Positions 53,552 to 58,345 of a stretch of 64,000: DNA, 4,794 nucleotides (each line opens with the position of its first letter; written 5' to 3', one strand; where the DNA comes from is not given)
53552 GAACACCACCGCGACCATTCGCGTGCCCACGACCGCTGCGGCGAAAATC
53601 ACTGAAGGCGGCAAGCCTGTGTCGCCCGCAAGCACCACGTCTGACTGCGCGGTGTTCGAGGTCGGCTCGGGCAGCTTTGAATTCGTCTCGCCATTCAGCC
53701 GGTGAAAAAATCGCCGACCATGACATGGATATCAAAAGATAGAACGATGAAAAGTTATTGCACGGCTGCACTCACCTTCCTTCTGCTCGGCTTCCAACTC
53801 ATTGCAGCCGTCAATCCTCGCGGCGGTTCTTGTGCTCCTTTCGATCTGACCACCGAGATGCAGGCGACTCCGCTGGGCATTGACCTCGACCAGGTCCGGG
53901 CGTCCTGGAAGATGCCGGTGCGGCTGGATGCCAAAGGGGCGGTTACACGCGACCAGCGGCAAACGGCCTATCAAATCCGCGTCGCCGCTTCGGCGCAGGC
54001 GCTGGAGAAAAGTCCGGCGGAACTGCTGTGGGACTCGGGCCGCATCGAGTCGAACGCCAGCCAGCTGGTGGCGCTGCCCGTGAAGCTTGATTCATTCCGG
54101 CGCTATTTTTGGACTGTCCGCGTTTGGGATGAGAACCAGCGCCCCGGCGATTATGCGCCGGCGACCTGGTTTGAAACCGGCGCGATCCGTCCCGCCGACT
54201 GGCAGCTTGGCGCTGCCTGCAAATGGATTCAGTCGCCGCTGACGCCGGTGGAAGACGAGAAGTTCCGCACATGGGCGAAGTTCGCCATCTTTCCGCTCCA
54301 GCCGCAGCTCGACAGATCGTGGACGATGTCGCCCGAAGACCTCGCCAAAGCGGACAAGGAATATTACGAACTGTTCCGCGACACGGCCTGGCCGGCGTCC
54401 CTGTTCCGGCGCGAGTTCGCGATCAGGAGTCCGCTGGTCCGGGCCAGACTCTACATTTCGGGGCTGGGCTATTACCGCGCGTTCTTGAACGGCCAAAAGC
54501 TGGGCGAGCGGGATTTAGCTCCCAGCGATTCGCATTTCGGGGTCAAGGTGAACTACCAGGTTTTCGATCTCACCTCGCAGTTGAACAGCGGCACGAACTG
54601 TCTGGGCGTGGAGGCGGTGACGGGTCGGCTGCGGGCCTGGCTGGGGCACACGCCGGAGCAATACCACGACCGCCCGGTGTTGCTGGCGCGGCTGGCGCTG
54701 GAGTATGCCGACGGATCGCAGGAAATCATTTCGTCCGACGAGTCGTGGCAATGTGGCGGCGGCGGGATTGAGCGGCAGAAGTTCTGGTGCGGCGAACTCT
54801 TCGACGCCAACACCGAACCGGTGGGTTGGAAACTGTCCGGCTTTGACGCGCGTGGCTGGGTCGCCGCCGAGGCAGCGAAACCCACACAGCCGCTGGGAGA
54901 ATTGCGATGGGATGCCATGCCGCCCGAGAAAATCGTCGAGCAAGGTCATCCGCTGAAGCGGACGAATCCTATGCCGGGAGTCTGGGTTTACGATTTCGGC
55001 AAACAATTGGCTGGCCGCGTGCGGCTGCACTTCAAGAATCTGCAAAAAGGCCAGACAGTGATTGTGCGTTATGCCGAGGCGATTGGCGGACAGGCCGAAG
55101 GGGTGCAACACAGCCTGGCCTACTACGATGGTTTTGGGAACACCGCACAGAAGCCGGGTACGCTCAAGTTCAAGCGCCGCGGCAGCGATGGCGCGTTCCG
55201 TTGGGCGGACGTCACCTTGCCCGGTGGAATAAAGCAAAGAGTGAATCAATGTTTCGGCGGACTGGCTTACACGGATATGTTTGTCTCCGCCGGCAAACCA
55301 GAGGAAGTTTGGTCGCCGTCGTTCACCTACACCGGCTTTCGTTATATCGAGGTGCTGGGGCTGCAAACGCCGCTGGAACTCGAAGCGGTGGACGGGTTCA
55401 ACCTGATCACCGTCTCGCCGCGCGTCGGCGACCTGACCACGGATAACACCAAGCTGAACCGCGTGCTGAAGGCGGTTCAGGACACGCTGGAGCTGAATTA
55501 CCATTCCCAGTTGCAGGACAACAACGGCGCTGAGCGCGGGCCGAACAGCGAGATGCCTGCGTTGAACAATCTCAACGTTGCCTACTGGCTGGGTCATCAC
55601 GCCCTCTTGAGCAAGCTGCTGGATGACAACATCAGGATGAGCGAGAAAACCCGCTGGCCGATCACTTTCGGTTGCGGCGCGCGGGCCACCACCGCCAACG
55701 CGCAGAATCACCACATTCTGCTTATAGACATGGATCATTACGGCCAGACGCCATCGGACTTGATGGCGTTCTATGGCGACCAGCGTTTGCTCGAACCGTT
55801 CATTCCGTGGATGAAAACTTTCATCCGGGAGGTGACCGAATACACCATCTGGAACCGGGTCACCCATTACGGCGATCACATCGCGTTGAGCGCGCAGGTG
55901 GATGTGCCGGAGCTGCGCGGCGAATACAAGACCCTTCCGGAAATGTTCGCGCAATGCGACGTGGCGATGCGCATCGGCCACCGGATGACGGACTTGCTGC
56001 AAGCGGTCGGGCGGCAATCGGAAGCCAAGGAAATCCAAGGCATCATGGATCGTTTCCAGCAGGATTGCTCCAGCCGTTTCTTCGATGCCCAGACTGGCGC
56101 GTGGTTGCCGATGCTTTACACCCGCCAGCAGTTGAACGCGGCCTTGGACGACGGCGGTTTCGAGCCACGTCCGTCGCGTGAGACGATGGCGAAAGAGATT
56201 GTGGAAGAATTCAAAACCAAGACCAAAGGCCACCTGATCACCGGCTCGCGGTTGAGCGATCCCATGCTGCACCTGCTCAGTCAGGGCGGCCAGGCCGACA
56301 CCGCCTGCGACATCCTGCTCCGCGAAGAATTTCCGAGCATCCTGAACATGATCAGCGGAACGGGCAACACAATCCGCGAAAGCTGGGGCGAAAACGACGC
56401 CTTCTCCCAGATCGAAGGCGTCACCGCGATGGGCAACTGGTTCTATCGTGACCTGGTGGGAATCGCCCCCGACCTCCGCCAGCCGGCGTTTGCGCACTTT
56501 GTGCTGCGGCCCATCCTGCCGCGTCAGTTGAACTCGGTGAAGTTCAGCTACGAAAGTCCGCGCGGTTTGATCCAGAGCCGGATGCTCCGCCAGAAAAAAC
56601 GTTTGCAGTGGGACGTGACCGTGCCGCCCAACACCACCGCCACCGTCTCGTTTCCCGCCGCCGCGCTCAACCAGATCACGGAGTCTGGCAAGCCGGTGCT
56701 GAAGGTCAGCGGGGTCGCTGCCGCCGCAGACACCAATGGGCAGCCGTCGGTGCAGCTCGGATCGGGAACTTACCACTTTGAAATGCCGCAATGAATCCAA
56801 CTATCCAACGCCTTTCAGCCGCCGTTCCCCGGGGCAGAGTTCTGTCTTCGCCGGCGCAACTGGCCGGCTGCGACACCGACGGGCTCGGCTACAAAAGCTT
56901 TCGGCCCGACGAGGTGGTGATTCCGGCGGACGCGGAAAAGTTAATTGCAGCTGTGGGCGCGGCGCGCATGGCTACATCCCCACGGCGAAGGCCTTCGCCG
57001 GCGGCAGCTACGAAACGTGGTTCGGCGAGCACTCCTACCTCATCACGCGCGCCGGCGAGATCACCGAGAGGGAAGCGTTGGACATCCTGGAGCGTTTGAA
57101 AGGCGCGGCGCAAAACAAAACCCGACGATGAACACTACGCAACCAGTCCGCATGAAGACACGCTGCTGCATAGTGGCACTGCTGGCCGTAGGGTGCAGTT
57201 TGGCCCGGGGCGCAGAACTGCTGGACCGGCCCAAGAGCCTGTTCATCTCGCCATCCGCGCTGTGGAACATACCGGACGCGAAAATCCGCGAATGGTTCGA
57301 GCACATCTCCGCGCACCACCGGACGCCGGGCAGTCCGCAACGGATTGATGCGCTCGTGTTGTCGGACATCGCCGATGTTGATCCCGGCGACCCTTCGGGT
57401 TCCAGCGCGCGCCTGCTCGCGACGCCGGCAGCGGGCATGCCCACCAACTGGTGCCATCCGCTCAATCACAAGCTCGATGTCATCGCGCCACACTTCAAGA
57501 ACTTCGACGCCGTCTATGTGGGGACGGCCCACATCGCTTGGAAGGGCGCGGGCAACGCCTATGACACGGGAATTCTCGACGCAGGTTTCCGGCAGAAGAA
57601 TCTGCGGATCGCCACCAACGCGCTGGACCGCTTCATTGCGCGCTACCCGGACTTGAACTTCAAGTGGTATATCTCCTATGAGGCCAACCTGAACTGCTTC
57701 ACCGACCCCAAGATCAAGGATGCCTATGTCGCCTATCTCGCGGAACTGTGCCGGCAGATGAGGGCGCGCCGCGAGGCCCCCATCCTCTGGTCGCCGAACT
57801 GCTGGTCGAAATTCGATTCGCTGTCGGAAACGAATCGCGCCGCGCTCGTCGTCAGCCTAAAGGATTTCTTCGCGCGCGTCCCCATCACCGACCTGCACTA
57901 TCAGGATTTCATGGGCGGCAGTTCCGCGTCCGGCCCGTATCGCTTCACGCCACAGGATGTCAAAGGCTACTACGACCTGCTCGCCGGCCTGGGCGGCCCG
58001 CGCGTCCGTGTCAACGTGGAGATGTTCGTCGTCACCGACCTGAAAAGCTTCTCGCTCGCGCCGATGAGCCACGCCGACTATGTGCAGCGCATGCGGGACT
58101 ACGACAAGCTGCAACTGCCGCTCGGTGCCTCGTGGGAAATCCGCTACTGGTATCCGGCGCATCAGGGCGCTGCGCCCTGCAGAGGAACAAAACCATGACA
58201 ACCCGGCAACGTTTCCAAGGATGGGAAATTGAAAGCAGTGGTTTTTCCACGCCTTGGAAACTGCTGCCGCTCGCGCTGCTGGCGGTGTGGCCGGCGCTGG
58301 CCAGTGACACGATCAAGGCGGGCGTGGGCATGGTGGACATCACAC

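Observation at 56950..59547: Ceramidase-like gene family in flux: an in-frame TAG in one paralog, an intact paralog 1.4 kb downstream, and an orphan 3' fragment 1.1 kb upstream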

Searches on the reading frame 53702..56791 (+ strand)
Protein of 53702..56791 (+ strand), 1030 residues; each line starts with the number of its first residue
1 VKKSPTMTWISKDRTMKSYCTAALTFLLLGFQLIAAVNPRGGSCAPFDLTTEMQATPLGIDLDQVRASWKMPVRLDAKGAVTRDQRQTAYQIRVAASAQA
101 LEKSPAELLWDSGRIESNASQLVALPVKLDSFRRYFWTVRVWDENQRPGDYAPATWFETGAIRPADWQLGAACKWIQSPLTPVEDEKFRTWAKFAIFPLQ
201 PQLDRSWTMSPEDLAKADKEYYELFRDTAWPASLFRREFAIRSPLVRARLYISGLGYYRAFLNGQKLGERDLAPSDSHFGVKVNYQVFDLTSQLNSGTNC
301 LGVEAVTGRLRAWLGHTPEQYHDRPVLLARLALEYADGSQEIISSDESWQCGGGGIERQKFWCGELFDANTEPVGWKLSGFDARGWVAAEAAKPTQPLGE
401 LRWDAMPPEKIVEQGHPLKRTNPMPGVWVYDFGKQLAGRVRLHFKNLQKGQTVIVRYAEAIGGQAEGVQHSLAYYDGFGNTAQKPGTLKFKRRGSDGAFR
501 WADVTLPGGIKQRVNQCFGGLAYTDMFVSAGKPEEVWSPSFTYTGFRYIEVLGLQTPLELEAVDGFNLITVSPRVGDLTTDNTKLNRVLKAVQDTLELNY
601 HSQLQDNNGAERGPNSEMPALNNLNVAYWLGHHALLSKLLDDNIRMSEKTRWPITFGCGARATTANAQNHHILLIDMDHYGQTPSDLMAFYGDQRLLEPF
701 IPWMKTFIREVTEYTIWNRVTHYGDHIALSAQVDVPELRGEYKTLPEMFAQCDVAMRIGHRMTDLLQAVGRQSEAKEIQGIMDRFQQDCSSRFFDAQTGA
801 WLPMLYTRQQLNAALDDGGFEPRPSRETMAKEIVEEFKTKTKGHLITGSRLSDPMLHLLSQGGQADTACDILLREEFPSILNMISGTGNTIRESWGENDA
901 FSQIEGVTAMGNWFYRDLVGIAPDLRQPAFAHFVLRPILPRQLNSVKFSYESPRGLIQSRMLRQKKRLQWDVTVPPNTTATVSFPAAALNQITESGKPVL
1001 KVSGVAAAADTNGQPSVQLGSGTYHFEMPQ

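Call 6: search_protein_families(library=pfam, proteins=[window:53702-56791:+], max_evalue=0.01)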
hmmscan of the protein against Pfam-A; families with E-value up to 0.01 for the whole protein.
window:53702-56791:+ (1030 aa): 5 families
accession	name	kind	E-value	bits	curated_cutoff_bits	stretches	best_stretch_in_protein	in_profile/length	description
PF08531.16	Bac_rhamnosid_N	-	1e-38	133.3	25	1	246-412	4-171/172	Alpha-L-rhamnosidase N-terminal domain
PF25788.1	Ig_Rha78A_N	-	3.5e-25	88.7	27.4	1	48-161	3-103/105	Rha78A-like, N-terminal immunoglobulin domain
PF17389.8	Bac_rhamnosid6H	-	1.9e-18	67.3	24.5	1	574-916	2-337/339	Bacterial alpha-L-rhamnosidase 6 hairpin glycosidase domain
PF05592.18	Bac_rhamnosid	-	6.8e-16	58.5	22.2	1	425-563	5-96/102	Bacterial alpha-L-rhamnosidase concanavalin-like domain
PF17390.7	Bac_rhamnosid_C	-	9.1e-16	57.9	22.1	1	927-996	6-75/78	Bacterial alpha-L-rhamnosidase C-terminal domain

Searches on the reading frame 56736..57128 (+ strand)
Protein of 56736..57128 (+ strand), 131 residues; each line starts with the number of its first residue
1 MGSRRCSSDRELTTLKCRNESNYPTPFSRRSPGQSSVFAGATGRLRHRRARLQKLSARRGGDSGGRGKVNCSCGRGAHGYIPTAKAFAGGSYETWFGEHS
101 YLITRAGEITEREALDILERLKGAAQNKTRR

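Call 6: search_protein_families(library=pfam, proteins=[window:56736-57128:+], max_evalue=0.01)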
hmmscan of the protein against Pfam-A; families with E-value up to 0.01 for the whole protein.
window:56736-57128:+ (131 aa): 0 families

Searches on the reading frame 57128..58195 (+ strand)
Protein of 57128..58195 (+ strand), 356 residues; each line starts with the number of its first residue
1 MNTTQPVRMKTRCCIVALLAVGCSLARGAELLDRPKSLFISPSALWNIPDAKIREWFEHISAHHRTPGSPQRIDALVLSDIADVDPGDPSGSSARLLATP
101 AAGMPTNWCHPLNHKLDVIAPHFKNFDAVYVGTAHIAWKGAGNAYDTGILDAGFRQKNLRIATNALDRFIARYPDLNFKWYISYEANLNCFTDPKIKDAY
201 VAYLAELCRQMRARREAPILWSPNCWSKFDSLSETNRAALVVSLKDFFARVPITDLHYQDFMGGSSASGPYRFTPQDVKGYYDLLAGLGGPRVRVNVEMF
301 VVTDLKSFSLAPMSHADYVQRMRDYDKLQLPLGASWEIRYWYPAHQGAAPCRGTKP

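Call 6: search_protein_families(library=pfam, proteins=[window:57128-58195:+], max_evalue=0.01)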
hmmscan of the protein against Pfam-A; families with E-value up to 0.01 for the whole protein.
window:57128-58195:+ (356 aa): 1 family
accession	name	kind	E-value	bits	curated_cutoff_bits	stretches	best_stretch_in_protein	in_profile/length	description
PF14488.12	DUF4434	-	0.0073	16.3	30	1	180-302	127-242/283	Domain of unknown function (DUF4434)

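Call 23: find_homologous_proteins(query=window:57128-58195:+, max_evalue=0.00001)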
Query window:57128-58195:+ (356 aa): 10 proteins with E <= 0.00001 among 7107 candidates.
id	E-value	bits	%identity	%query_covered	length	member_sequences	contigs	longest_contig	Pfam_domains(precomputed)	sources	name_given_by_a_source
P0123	1.1e-242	822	100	98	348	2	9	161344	-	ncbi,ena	-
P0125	4.3e-186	636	76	100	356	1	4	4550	-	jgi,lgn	-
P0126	9.8e-147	507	63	96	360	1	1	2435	-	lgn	-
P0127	1.3e-137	477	62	93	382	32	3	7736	-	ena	-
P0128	6.2e-136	471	59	98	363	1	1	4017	-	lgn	-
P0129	1.2e-135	470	60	97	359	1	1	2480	-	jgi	jgi:hypothetical protein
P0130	8.6e-134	464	63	92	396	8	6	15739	-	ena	-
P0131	9.5e-113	395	52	96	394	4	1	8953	-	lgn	-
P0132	2.3e-90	321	53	79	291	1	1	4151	-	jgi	jgi:hypothetical protein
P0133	1.3e-27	115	31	85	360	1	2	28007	-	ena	-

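Call 24: find_encoding_contigs(protein=P0125, flank=5000, max_places=4)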
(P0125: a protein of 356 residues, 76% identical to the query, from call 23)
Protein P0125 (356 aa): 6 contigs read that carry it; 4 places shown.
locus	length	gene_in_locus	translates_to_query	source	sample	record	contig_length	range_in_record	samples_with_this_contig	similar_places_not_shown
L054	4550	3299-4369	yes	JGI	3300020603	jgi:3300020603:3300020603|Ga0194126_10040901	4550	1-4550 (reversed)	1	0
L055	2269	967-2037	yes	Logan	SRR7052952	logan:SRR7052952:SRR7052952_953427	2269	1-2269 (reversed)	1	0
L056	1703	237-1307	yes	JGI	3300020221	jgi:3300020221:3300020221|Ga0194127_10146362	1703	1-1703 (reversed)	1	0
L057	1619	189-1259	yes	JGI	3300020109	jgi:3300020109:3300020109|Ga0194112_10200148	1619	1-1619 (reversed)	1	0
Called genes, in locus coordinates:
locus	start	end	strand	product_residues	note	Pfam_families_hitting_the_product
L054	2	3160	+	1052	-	?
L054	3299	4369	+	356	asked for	-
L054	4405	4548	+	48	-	?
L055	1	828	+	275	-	?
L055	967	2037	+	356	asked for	-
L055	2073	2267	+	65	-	?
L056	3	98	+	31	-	?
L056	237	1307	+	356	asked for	-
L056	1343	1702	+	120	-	?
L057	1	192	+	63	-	?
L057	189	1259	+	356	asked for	-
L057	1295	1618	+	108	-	?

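Call 25: find_encoding_contigs(protein=P0130, flank=6000, max_places=3)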
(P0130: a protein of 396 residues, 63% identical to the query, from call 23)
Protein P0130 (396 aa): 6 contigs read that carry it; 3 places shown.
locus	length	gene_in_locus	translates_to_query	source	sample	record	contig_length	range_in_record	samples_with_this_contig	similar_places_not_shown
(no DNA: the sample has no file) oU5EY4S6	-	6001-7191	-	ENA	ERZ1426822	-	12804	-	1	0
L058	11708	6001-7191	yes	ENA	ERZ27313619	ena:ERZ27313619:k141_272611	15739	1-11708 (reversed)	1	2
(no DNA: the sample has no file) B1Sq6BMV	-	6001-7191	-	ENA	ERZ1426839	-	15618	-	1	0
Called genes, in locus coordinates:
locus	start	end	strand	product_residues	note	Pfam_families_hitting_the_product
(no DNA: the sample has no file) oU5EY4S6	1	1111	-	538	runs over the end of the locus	PF00474:SSF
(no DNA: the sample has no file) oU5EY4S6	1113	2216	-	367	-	PF01208:URO-D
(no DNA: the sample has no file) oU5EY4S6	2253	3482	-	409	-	PF01408:GFO_IDH_MocA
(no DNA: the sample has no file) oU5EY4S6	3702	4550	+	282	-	PF12852:Cupin_6 (weak), PF12833:HTH_18, PF00165:HTH_AraC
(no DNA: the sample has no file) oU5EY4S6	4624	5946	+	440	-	PF05448:AXE1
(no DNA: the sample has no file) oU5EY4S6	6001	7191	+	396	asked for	-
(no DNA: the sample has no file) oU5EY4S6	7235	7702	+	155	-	PF10101:DUF2339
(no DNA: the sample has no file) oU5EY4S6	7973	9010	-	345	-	PF04055:Radical_SAM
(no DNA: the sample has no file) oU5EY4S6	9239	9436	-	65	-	PF01165:Ribosomal_S21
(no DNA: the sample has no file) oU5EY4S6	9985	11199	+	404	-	-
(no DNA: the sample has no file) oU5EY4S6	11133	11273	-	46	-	-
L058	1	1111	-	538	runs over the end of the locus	PF00474:SSF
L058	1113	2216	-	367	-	PF01208:URO-D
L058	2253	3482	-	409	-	PF01408:GFO_IDH_MocA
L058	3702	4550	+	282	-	PF12852:Cupin_6 (weak), PF12833:HTH_18, PF00165:HTH_AraC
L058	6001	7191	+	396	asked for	-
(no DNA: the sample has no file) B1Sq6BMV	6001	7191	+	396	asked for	-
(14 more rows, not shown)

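Call 26: find_encoding_contigs(protein=P0127, flank=6000, max_places=3)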
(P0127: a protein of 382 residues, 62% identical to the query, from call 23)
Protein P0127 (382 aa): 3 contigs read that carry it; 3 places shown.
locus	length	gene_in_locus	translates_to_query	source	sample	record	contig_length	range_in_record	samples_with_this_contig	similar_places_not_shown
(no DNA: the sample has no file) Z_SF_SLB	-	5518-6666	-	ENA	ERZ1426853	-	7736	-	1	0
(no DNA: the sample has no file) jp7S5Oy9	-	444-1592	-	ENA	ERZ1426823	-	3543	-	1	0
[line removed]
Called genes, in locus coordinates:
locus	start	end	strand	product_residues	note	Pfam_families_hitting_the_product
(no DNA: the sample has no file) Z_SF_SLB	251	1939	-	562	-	PF00474:SSF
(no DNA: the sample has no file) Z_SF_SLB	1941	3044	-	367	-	PF01208:URO-D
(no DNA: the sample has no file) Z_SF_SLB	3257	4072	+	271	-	PF12852:Cupin_6 (weak), PF12833:HTH_18, PF00165:HTH_AraC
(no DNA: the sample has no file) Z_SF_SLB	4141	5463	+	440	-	PF05448:AXE1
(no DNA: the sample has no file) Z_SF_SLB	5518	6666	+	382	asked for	-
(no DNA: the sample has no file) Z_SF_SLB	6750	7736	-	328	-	?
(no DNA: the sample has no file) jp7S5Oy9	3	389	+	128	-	?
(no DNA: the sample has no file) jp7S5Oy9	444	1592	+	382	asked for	-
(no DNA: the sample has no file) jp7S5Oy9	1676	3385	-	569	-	PF00474:SSF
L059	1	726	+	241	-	?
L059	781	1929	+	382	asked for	-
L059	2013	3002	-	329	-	?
